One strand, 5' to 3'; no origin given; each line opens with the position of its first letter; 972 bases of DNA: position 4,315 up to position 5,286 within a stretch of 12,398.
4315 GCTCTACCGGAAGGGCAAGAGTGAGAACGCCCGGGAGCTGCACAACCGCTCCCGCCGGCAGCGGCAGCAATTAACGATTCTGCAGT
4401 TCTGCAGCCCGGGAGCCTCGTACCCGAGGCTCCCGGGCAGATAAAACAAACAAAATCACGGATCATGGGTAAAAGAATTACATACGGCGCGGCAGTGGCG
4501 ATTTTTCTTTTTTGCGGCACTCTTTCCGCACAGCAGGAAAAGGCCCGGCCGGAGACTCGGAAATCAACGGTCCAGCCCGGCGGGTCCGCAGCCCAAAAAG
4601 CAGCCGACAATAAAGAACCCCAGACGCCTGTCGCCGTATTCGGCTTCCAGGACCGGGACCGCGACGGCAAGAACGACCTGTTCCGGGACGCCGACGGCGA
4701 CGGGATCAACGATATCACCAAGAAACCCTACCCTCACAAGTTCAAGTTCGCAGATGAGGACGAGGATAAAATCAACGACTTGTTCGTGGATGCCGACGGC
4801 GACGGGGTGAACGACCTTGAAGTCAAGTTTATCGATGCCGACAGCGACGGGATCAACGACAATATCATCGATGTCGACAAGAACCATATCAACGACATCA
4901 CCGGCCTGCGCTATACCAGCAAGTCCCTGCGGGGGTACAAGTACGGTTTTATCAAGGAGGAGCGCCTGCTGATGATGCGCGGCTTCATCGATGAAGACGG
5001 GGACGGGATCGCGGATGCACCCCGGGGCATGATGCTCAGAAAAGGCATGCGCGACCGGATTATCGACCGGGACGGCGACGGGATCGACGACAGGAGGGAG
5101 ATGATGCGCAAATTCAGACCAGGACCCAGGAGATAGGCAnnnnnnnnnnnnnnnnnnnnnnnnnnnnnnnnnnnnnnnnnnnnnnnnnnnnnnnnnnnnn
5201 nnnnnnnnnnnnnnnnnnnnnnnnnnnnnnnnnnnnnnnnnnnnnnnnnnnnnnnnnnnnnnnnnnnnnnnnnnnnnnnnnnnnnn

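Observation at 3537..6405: Sigma-54/two-component-controlled operon of two secreted poly-DxDxDG calcium-loop proteins plus an outer-membrane barrel: a candidate envelope cation-handling system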

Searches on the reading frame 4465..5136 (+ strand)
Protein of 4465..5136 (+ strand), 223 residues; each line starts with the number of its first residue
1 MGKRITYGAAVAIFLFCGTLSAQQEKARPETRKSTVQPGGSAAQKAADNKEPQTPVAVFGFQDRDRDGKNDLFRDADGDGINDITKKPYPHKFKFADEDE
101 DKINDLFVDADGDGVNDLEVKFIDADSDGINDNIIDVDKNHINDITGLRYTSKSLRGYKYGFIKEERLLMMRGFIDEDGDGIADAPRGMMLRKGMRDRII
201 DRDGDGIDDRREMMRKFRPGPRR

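Call 4: search_protein_families(library=pfam, proteins=[window:4465-5136:+], max_evalue=0.1)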
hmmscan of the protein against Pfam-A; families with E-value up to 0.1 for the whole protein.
window:4465-5136:+ (223 aa): 0 families

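Call 5: search_protein_families(library=pfam, proteins=[window:4465-5136:+], max_evalue=10)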
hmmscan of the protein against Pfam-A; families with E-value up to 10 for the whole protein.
window:4465-5136:+ (223 aa): 0 families

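Call 6: search_protein_families(library=ncbifam, proteins=[window:4465-5136:+], max_evalue=1)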
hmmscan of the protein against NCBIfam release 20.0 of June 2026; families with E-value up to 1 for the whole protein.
window:4465-5136:+ (223 aa): 2 families
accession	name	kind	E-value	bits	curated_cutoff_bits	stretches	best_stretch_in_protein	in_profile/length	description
NF045467.1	Opp4A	equivalog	0.003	15.9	650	1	147-190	353-396/556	oligopeptide ABC transporter substrate-binding protein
NF047639.1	throspo3_MtsD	equivalog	0.019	13.1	800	0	73-133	458-518/651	cell-cell cohesion protein MtsD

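Call 27: find_homologous_proteins(query=window:4465-5136:+)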
Query window:4465-5136:+ (223 aa): 424 proteins with E <= 0.001 among 8000 candidates; the best 120 are listed.
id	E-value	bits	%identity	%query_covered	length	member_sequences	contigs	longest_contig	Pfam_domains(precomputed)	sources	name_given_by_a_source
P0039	4.4e-143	493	100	100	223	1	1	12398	-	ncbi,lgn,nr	ncbi:MAG: hypothetical protein JXQ83_06770 [Candidatus Glassbacteria bacterium]|nr:hypothetical prot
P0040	3.1e-99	349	71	100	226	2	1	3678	-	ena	-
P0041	4.5e-93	329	70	86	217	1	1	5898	-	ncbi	-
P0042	2.2e-91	324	69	89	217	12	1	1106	-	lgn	-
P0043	4.3e-86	306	65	100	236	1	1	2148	-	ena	-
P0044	2.5e-84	301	66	86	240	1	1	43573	-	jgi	jgi:hypothetical protein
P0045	5.0e-73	264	57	90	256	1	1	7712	-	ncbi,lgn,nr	ncbi:MAG: hypothetical protein U9P14_12085 [Gemmatimonadota bacterium]|nr:hypothetical protein [Gemm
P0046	1.6e-69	252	62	73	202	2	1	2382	-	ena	-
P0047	6.5e-69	250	59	86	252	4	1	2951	-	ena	-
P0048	7.3e-69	250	55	86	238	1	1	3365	-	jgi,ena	jgi:hypothetical protein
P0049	2.5e-68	248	56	82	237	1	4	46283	-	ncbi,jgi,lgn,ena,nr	ncbi:MAG TPA: hypothetical protein VM123_00750 [archaeon]|nr:hypothetical protein [archaeon]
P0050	9.1e-68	246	55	88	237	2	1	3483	-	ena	-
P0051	9.4e-68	246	54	84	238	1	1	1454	-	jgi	jgi:hypothetical protein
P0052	1.3e-67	246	54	100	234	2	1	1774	-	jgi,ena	-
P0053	1.8e-67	245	56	100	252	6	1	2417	-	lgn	-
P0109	5.9e-45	172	51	75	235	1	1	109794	-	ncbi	ncbi:MAG: hypothetical protein AB1505_00290 [Candidatus Latescibacterota bacterium]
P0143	6.1e-42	162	52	73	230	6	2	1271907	-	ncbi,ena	-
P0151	1.4e-41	161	48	84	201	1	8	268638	-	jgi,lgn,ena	-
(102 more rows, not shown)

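Call 29: find_encoding_contigs(protein=P0143, flank=9000, max_places=1)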
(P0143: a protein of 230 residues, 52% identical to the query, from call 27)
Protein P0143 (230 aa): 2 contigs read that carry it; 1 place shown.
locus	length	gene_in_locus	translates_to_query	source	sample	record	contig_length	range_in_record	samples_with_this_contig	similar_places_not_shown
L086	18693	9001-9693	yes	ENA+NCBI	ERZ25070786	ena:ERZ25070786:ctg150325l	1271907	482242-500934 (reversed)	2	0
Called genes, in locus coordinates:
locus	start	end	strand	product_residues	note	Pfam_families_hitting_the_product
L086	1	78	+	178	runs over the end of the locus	PF01327:Pep_deformylase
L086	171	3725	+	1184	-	PF02775:TPP_enzyme_C, PF01558:POR, PF20169:DUF6537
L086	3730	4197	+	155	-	PF13527:Acetyltransf_9 (faint), PF00583:Acetyltransf_1, PF13673:Acetyltransf_10, PF13508:Acetyltransf_7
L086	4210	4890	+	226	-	PF06026:Rib_5-P_isom_A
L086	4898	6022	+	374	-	PF03480:DctP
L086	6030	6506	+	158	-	PF04290:DctQ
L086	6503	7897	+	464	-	PF06808:DctM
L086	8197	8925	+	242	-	PF07813:LTXXQ (faint), PF16231:DUF4890 (faint)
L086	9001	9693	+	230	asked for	-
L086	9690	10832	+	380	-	-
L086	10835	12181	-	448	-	PF00072:Response_reg, PF00158:Sigma54_activat, PF14532:Sigma54_activ_2, PF07728:AAA_5, PF25601:AAA_lid_14, PF02954:HTH_8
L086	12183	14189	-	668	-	PF00989:PAS, PF08448:PAS_4, PF13426:PAS_9 (weak), PF00512:HisKA, PF02518:HATPase_c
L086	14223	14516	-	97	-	-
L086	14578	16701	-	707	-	PF00497:SBP_bac_3, PF10613:Lig_chan-Glu_bd (faint), PF12974:Phosphonate-bd (weak), PF00497:SBP_bac_3, PF01464:SLT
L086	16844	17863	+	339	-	PF00107:ADH_zinc_N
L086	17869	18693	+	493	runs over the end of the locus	PF00370:FGGY_N, PF02782:FGGY_C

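Call 30: find_encoding_contigs(protein=P0109, flank=9000, max_places=1)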
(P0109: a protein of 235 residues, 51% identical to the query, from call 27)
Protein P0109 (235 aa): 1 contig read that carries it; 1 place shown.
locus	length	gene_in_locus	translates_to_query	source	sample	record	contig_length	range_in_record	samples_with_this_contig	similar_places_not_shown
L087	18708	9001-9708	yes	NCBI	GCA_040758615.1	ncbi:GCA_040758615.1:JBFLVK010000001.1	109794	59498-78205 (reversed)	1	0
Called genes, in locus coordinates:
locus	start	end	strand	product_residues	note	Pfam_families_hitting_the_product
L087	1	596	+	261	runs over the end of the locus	PF12730:ABC2_membrane_4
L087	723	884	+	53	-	-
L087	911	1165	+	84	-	-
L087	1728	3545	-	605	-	PF26099:DUF8034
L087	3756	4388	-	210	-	PF23564:EF-hand_FSTL1 (faint), PF13499:EF-hand_7 (faint), PF13405:EF-hand_6 (faint), PF00036:EF-hand_1 (faint)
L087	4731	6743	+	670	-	PF00989:PAS, PF08448:PAS_4, PF13426:PAS_9, PF00512:HisKA, PF13581:HATPase_c_2 (weak), PF02518:HATPase_c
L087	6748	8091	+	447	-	PF00072:Response_reg, PF00004:AAA (faint), PF00158:Sigma54_activat, PF14532:Sigma54_activ_2, PF07728:AAA_5, PF25601:AAA_lid_14, PF02954:HTH_8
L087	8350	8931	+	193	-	-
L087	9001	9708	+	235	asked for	-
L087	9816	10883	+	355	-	-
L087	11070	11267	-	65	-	-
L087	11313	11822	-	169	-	PF05425:CopD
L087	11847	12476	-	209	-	PF04542:Sigma70_r2, PF08281:Sigma70_r4_2, PF04545:Sigma70_r4 (weak)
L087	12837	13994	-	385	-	PF00266:Aminotran_5, PF01041:DegT_DnrJ_EryC1, PF01212:Beta_elim_lyase (weak)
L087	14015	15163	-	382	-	PF07992:Pyr_redox_2, PF21706:FCSD_central (faint)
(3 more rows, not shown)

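Call 31: find_encoding_contigs(protein=P0151, flank=9000, max_places=1)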
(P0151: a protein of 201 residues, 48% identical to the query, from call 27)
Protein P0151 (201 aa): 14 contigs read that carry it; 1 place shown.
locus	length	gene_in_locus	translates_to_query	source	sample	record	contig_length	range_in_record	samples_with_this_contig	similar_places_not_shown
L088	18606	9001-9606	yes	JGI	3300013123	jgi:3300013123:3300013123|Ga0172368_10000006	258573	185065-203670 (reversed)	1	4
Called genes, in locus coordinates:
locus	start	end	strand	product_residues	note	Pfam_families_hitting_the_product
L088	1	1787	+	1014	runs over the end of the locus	PF13485:Peptidase_MA_2 (weak), PF00930:DPPIV_N (faint), PF25174:Beta-prop_THOC3 (faint), PF26549:Tricorn_N, PF26550:Tricorn_2nd, PF07676:PD40 (weak)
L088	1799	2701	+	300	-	-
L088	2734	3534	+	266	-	PF07719:TPR_2 (faint), PF13525:YfiO, PF00515:TPR_1 (faint), PF13174:TPR_6 (faint), PF13432:TPR_16 (faint)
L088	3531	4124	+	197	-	PF01467:CTP_transf_like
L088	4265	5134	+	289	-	PF01145:Band_7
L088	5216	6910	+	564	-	PF00512:HisKA, PF02518:HATPase_c, PF13589:HATPase_c_3 (weak)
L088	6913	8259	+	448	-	PF00072:Response_reg, PF00158:Sigma54_activat, PF14532:Sigma54_activ_2, PF07728:AAA_5, PF25601:AAA_lid_14, PF02954:HTH_8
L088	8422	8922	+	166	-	-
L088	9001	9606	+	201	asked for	-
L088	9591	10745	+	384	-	-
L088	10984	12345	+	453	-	PF00291:PALP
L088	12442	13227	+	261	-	PF01863:YgjP-like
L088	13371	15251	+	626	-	PF17297:PEPCK_N, PF00821:PEPCK_GTP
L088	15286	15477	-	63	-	-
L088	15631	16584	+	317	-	PF07136:DUF1385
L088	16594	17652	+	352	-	PF03462:PCRF, PF00472:RF-1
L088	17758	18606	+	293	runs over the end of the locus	PF17827:PrmC_N, PF01170:UPF0020, PF05175:MTS, PF06325:PrmA, PF13847:Methyltransf_31, PF08241:Methyltransf_11, PF08242:Methyltransf_12, PF13649:Methyltransf_25, +2 more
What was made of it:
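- L086-L088 sit among housekeeping genes (calls 29-31).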

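Call 32: search_solved_structures(query=window:4465-5136:+, max_evalue=1, show_alignments=2)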
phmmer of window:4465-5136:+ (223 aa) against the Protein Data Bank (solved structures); distinct sequences matched with E-value up to 1: 1.
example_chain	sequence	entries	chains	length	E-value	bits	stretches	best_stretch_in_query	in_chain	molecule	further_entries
6znp_A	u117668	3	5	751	1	12.3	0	136-182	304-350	Uncharacterized ATP-dependent helicase YprA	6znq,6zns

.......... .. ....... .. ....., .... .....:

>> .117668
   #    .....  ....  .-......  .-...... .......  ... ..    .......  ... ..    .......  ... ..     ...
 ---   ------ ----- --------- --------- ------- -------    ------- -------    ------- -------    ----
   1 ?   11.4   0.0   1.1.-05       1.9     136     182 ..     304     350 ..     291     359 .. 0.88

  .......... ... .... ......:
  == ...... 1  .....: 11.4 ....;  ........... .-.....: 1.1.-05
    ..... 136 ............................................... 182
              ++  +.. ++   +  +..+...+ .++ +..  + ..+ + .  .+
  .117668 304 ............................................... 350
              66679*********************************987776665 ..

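Call 45: predict_structure(alignment_id=A2)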
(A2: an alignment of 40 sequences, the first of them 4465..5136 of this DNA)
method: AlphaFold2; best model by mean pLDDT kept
length: 223 residues; sequences in the alignment: 40
mean_pLDDT: 55.7   pTM: 0.40
mean pLDDT of the five models: 55.7, 50.1, 49.2, 46.2, 42.6
residues with pLDDT >= 90: 0; 70-90: 34; 50-70: 110; < 50: 79
segments of 3 or more residues with pLDDT < 50: 26-50, 153-170, 189-197, 202-204, 212-223
pLDDT, mean of each block of 10 residues (from residue 1): 53 56 46 42 42 54 66 71 79 73 69 57 63 68 65 45 40 53 51 47 52 40 34
secondary structure, 60 per line:
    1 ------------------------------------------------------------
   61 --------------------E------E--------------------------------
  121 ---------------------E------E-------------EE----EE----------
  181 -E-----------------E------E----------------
elements in order:
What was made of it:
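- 4465..5136 (+): Protein B: Sec signal, 6-7 DxDxDG loops, conserved PYxHxFxF and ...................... segments, and a basic tail. The AlphaFold2 model has pLDDT 56 and no regular secondary structure (call 45).
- On EF-hand: The model of B has no helices, although at pLDDT 56 (call 45).
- The model of B is low-confidence (call 45), so even the fold is unknown. B has no predicted regular structure (call 45).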

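Call 60: search_protein_families(library=pfam, proteins=[L086:8197-8925:+], max_evalue=0.01)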
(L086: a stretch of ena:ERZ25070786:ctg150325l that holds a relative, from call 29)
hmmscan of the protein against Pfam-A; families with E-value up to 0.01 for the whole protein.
L086:8197-8925:+ (242 aa): 6 families
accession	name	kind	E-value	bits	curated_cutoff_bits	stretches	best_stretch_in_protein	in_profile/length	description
PF07813.17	LTXXQ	-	3.2e-13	50.7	24.3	1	40-75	4-39/100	LTXXQ motif family protein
PF13801.11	Metal_resist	-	5.3e-05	23.8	29.2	1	7-83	3-74/125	Heavy-metal resistance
PF14304.11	CSTF_C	-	0.0024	18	24.3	0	51-67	23-39/41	Transcription termination and cleavage factor C-terminal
PF15726.10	DUF4677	-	0.0036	17.9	27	0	51-77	43-69/198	Domain of unknown function (DUF4677)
PF03693.20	ParD_antitoxin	-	0.0042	17.9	21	0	158-196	35-72/81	Bacterial antitoxin of ParD toxin-antitoxin type II system and RHH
PF05845.17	PhnH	-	0.0043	17.3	25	0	50-90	137-177/188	Bacterial phosphonate metabolism protein (PhnH)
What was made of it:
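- On ZraPSR: An LTXXQ protein occupies the A slot only in L086 (call 60).
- Closest known: ZraS/ZraR-ZraP envelope stress system of Enterobacteria. Same: In L086 the first gene of the operon is an LTXXQ protein, the family that contains ZraP (call 60).
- The LTXXQ substitute in L086 belongs to a periplasmic family (call 60). Ferritin-like genes lie inside the cluster in two phyla (calls 6, 60).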

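Call 62: search_protein_families(library=pfam, proteins=[L088:8422-8922:+], max_evalue=1)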
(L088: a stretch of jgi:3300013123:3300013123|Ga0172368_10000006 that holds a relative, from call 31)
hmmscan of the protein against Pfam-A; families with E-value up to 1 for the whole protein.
L088:8422-8922:+ (166 aa): 3 families
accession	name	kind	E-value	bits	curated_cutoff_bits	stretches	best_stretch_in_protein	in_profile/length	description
PF18884.5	TSP3_bac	-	0.0035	17.6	25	1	92-101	1-10/22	Bacterial TSP3 repeat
PF05966.18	Chordopox_A33R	-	0.27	10.9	22.5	1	2-48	28-75/186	Chordopoxvirus A33R protein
PF02412.23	TSP_3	-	0.55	10.4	25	0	51-74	2-26/36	Thrombospondin type 3 repeat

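Call 70: search_solved_structures(query=A2, max_evalue=1, show_alignments=2)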
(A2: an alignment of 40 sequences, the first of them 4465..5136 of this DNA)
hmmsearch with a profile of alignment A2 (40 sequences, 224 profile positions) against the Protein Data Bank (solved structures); distinct sequences matched with E-value up to 1: 2.
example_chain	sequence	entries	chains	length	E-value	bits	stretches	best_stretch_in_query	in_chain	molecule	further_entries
1sw8_A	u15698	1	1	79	0.41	13.3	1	163-215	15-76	Calmodulin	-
9gvb_B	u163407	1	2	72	0.97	12.1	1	183-208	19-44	Group 2 dockerin from R. flavefaciens FD-1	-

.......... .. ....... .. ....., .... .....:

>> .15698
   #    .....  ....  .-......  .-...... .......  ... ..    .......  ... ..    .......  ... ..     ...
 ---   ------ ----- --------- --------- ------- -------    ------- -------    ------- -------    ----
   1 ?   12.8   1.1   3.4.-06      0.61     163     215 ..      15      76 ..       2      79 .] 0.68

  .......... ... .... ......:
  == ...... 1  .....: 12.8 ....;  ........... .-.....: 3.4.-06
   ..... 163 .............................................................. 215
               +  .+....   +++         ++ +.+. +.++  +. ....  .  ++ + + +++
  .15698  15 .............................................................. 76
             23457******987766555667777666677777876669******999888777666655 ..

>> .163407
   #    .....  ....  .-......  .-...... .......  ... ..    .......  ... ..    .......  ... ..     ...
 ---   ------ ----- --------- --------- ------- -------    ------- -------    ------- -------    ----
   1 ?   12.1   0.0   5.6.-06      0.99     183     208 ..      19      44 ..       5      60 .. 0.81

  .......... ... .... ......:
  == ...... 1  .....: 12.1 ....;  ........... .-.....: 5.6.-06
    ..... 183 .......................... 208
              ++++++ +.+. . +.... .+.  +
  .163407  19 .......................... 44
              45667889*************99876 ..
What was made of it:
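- On EF-hand: The profile matches calmodulin only at E=0.41 (call 70).
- A and B give no significant match to any calcium-binding family profile (calls 4-6, 62, 70).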

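Call 76: fold_search(model_id=the predicted structure, library=pdb)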
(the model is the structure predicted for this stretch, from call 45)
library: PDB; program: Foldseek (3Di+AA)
matches with E <= 10: 0; with E <= 0.001: 0
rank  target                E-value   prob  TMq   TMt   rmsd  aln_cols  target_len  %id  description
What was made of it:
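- Tried and rejected: The AlphaFold2 model of B is poor (pLDDT 56; call 45), and Foldseek finds no match for it (call 76).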
